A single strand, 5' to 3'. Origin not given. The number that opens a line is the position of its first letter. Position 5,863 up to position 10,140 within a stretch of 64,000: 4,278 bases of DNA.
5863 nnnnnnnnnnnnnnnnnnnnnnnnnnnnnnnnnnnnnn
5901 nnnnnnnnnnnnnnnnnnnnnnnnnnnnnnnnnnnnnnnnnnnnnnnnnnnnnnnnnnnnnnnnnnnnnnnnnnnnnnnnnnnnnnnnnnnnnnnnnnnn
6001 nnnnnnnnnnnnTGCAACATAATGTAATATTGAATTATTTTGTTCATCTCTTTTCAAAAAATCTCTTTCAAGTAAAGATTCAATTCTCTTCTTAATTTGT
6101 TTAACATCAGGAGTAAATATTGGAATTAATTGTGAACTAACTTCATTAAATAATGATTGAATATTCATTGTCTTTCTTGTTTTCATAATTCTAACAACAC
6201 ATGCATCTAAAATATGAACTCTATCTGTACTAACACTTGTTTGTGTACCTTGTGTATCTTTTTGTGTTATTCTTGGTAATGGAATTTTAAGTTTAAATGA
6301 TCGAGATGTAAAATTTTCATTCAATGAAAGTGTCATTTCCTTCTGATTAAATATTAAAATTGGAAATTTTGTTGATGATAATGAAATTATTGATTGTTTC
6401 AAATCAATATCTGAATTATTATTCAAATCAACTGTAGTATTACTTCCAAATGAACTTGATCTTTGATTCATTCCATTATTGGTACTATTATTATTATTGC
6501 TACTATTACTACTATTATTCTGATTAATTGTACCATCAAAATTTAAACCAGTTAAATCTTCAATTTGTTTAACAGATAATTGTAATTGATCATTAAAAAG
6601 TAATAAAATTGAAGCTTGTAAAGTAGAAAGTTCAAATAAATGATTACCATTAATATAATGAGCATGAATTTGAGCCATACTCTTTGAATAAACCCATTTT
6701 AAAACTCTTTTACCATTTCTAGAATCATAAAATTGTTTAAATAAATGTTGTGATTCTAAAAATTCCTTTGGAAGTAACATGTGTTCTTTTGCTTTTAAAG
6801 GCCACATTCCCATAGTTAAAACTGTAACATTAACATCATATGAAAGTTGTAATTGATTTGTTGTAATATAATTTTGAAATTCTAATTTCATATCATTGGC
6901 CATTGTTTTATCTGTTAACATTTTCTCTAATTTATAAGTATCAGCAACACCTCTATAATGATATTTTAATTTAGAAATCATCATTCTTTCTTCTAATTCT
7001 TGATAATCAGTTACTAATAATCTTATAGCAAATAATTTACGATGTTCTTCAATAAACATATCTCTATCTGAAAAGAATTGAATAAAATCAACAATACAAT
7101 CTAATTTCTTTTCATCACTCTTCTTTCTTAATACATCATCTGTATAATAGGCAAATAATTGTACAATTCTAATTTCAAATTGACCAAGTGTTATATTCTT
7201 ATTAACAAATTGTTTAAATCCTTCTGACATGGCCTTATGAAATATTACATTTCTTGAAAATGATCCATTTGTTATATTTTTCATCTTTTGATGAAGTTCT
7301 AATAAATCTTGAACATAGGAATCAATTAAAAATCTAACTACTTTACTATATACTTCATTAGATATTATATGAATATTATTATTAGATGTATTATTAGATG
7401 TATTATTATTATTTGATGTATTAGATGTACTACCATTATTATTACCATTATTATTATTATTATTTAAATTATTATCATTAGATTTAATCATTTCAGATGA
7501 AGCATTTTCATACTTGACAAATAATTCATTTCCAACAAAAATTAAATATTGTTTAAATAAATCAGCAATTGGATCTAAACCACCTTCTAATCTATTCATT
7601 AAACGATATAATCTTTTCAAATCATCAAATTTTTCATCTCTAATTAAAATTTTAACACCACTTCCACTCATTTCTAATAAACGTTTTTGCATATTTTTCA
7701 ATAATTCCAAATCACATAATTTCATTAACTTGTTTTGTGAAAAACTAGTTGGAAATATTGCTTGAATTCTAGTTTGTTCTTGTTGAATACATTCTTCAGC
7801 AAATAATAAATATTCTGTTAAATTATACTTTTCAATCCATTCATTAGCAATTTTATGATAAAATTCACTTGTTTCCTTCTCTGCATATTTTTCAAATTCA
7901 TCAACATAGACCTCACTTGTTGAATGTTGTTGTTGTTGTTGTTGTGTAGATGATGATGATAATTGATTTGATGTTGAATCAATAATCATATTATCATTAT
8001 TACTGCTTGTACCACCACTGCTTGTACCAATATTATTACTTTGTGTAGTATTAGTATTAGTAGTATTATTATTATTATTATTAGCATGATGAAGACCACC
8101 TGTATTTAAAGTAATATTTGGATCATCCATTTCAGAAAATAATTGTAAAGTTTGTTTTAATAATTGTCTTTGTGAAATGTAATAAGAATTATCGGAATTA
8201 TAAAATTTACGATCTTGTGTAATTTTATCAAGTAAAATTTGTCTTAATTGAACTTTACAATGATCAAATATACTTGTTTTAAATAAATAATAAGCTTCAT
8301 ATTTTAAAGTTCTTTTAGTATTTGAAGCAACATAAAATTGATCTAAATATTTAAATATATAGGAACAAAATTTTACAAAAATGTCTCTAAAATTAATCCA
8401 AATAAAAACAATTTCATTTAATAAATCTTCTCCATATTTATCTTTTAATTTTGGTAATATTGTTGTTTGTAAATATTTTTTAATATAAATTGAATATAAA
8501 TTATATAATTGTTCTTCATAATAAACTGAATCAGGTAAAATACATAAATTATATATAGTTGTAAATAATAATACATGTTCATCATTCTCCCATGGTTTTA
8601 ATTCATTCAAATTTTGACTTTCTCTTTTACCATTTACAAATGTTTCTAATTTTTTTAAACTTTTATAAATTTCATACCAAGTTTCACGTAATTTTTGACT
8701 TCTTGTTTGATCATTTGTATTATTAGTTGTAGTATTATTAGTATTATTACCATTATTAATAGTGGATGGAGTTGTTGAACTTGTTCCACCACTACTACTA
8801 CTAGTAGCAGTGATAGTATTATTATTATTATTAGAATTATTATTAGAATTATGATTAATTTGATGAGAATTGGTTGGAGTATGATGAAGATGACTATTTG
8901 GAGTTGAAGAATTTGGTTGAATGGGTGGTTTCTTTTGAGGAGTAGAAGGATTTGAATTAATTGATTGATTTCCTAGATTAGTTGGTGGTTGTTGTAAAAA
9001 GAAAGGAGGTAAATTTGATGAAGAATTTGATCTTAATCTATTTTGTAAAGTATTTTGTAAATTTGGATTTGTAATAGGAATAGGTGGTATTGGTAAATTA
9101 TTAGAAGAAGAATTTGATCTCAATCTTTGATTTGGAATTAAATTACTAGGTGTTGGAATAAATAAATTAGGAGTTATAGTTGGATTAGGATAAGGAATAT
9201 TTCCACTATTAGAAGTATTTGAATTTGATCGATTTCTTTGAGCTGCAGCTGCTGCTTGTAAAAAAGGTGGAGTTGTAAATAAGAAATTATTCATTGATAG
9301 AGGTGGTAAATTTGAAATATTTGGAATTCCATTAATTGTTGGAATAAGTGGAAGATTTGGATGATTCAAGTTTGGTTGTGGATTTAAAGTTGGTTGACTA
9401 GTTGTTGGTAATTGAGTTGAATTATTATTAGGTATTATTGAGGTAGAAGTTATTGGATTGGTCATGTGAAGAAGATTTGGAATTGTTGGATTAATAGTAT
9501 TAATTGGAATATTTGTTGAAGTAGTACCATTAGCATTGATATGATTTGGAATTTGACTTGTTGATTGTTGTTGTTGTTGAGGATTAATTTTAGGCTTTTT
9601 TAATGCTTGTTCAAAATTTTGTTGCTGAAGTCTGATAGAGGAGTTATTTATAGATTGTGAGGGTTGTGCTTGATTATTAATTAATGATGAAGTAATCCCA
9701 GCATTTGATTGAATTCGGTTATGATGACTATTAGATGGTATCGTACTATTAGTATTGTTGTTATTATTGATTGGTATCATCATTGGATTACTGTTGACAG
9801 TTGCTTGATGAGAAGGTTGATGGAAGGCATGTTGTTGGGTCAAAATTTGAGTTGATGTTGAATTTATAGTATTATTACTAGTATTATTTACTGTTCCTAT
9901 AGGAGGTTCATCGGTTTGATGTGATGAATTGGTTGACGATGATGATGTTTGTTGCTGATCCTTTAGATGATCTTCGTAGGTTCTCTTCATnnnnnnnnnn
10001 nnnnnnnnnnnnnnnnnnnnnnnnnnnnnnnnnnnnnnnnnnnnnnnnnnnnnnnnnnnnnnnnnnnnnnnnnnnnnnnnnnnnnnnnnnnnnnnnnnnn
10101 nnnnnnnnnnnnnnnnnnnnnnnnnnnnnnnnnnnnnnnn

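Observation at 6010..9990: Cullin with a ~430-aa disordered N-terminal extension carrying three evenly spaced RxRSNS motifs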

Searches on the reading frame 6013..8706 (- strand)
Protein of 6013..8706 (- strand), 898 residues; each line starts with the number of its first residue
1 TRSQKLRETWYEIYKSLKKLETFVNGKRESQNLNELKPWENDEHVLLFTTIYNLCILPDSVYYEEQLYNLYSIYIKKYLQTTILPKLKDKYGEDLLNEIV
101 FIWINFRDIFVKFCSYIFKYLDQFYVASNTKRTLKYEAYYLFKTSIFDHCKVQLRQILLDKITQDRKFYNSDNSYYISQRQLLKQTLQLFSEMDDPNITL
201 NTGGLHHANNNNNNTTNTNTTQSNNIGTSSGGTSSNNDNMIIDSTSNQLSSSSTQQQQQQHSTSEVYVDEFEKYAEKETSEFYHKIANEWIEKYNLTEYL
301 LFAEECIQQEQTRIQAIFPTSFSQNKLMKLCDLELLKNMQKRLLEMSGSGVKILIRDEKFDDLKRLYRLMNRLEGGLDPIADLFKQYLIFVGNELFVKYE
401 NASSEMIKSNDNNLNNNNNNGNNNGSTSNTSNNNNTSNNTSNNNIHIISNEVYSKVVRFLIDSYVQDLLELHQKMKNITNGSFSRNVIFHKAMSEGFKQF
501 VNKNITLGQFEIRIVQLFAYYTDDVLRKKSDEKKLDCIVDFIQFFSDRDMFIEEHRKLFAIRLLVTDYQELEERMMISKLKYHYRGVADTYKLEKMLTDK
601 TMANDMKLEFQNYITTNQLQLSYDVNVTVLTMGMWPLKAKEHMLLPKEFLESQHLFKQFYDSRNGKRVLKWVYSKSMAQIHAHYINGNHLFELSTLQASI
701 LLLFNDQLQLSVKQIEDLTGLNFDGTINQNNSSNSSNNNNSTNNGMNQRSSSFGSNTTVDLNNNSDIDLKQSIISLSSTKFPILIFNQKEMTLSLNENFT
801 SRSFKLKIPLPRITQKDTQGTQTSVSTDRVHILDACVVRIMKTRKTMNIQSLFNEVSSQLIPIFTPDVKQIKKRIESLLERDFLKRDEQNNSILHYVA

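Call 9: search_solved_structures(query=window:6013-8706:-, max_evalue=0.001, show_alignments=1)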
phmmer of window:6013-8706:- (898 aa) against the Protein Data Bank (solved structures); distinct sequences matched with E-value up to 0.001: 70 (the best 60 are shown).
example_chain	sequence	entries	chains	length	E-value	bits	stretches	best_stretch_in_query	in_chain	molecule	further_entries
4a0l_E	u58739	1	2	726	1.5e-48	168.8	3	464-728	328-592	CULLIN-4B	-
4a0c_C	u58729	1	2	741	1.7e-48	168.6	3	464-728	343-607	CULLIN-4B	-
8vvy_A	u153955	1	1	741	6.6e-47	163.3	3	463-724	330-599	Cullin-1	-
1ldj_A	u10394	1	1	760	2.7e-46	161.3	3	463-724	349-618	Cullin homolog 1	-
8ua6_A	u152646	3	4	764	2.8e-46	161.2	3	463-724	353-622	Cullin-1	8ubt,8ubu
9xzj_C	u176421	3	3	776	3.1e-46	161.1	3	463-724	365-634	Cullin-1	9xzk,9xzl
1u6g_A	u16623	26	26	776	3.2e-46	161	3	463-724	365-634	Cullin homolog 1 | Cullin-1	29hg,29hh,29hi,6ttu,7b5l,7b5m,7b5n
8or0_A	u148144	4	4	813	3.3e-46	161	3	463-724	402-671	Cullin-1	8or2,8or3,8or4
9jkb_A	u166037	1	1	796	3.7e-46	160.8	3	463-724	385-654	Cullin-1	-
9pvh_A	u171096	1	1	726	9.5e-46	159.5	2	464-722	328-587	Cullin-4A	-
4a0k_A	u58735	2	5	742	1.3e-45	159.1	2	464-722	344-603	CULLIN-4A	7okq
2hye_C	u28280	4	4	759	1.4e-45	158.9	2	464-722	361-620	Cullin-4A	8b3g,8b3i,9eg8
9lwi_G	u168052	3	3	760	1.4e-45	158.9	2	464-722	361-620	Cullin-4A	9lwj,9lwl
7opc_e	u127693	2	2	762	1.4e-45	158.9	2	464-722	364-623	Cullin-4A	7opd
9uum_A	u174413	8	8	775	1.6e-45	158.7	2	464-722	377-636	Cullin-4A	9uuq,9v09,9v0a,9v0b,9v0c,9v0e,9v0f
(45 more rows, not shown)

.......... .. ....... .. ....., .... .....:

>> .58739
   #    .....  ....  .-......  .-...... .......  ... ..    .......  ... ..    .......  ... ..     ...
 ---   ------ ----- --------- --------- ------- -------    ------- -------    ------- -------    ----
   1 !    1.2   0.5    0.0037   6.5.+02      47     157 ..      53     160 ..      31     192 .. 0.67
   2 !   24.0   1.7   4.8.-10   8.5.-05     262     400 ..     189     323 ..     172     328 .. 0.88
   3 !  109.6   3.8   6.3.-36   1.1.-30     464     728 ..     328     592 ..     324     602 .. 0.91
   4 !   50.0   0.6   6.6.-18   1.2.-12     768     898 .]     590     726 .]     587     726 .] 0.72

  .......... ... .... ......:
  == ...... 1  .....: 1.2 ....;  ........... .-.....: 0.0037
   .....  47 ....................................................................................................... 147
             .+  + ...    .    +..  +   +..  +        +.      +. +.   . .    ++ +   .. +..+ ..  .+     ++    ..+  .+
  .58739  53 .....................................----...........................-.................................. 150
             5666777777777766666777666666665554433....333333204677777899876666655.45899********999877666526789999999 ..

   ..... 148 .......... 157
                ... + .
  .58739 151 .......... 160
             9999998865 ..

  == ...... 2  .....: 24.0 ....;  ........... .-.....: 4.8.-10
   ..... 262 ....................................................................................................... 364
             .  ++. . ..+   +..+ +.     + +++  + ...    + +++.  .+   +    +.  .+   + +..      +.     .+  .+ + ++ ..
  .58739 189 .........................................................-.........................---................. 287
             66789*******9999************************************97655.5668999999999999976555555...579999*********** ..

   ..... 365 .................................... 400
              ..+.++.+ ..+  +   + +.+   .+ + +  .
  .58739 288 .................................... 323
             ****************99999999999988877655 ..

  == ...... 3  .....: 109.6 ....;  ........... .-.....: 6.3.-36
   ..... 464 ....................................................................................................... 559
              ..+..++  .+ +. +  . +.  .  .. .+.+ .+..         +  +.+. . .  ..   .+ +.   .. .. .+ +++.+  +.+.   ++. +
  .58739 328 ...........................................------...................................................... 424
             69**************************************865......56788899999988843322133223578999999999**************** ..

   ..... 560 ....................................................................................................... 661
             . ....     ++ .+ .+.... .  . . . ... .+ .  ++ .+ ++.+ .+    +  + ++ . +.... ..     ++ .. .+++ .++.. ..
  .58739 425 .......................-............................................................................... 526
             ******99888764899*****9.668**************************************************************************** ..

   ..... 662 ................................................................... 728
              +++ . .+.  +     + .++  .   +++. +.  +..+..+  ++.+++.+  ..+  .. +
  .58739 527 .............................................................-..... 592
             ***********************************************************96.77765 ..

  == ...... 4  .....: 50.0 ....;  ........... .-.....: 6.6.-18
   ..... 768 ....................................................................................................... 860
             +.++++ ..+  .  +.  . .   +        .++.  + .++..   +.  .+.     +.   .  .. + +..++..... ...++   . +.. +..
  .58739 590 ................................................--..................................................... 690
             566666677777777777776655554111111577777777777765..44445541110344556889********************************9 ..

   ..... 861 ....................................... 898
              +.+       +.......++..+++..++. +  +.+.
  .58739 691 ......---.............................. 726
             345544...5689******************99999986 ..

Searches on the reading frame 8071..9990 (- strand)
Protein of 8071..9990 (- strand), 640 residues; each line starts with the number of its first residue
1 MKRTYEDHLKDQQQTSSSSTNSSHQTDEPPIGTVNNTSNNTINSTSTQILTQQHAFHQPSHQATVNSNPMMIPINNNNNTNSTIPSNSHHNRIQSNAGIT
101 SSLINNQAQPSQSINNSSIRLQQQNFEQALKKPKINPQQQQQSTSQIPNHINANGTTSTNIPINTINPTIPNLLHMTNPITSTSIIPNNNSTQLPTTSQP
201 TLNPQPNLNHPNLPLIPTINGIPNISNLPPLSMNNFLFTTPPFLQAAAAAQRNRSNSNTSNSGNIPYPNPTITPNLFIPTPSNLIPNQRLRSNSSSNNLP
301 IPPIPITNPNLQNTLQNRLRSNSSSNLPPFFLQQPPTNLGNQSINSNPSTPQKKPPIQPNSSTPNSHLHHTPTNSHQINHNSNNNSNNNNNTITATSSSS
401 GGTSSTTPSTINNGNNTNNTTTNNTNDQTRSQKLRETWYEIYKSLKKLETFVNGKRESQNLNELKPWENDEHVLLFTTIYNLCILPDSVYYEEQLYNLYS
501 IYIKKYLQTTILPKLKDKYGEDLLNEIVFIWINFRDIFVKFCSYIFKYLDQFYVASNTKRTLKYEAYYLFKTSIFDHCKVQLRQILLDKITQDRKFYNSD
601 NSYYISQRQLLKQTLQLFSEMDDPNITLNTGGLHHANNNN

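Call 79: predict_structure(alignment_id=A10)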
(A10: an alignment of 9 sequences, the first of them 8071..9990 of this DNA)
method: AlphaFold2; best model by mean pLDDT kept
length: 640 residues; sequences in the alignment: 9
mean_pLDDT: 54.8   pTM: 0.43
mean pLDDT of the five models: 54.8, 51.0, 50.6, 46.7, 45.9
residues with pLDDT >= 90: 63; 70-90: 117; 50-70: 50; < 50: 410
segments of 3 or more residues with pLDDT < 50: 5-27, 31-165, 167-185, 188-267, 271-273, 281-300, 310-326, 328-334, 338-343, 345-349, 360-422, 624-640
pLDDT, mean of each block of 10 residues (from residue 1): 40 40 43 44 39 40 40 39 39 41 39 37 34 42 40 40 43 37 44 43 41 33 34 39 41 40 43 49 40 43 50 42 45 47 45 50 44 42 39 42 39 40 69 92 91 68 76 89 87 91 94 90 89 88 85 64 91 91 87 84 83 84 47 33
secondary structure, 60 per line:
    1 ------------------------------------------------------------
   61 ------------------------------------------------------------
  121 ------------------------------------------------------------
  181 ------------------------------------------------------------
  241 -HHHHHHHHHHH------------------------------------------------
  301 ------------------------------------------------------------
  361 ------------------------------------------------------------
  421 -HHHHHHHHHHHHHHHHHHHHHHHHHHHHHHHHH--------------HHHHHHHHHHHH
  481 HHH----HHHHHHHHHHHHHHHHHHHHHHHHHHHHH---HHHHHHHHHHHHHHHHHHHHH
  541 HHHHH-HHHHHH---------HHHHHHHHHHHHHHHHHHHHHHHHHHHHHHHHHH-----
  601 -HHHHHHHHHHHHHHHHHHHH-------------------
elements in order (helices of 4 or more, strands of 3 or more residues): H242-252 H422-454 H469-483 H488-516 H520-545 H547-552 H562-595 H602-621

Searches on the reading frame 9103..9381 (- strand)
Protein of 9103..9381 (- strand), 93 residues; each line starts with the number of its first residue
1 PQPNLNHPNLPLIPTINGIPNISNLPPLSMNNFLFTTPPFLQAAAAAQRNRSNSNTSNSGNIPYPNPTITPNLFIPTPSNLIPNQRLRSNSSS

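Call 40: search_protein_representatives(alignment_id=A4)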
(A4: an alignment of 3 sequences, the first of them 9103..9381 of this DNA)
Query: 3 sequences, 81 profile positions. Proteins with E-value up to 0.001 (for the whole library): 3; up to 1e-10: 2; up to 1e-30: 1. The best 3 are listed.
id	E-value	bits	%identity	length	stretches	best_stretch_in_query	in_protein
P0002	2.6e-33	130.5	-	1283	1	2-81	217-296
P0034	5.8e-12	62.1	-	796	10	25-42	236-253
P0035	1.0e-06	45.3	-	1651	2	2-28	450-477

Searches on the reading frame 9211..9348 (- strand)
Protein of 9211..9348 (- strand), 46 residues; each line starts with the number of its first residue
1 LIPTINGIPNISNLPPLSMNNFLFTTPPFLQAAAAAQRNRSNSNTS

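Call 54: find_homologous_proteins(query=A8, max_evalue=10)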
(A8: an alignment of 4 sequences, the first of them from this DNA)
Query A8 (4 sequences): 4 candidates shared short words with the query, none scored E <= 10.
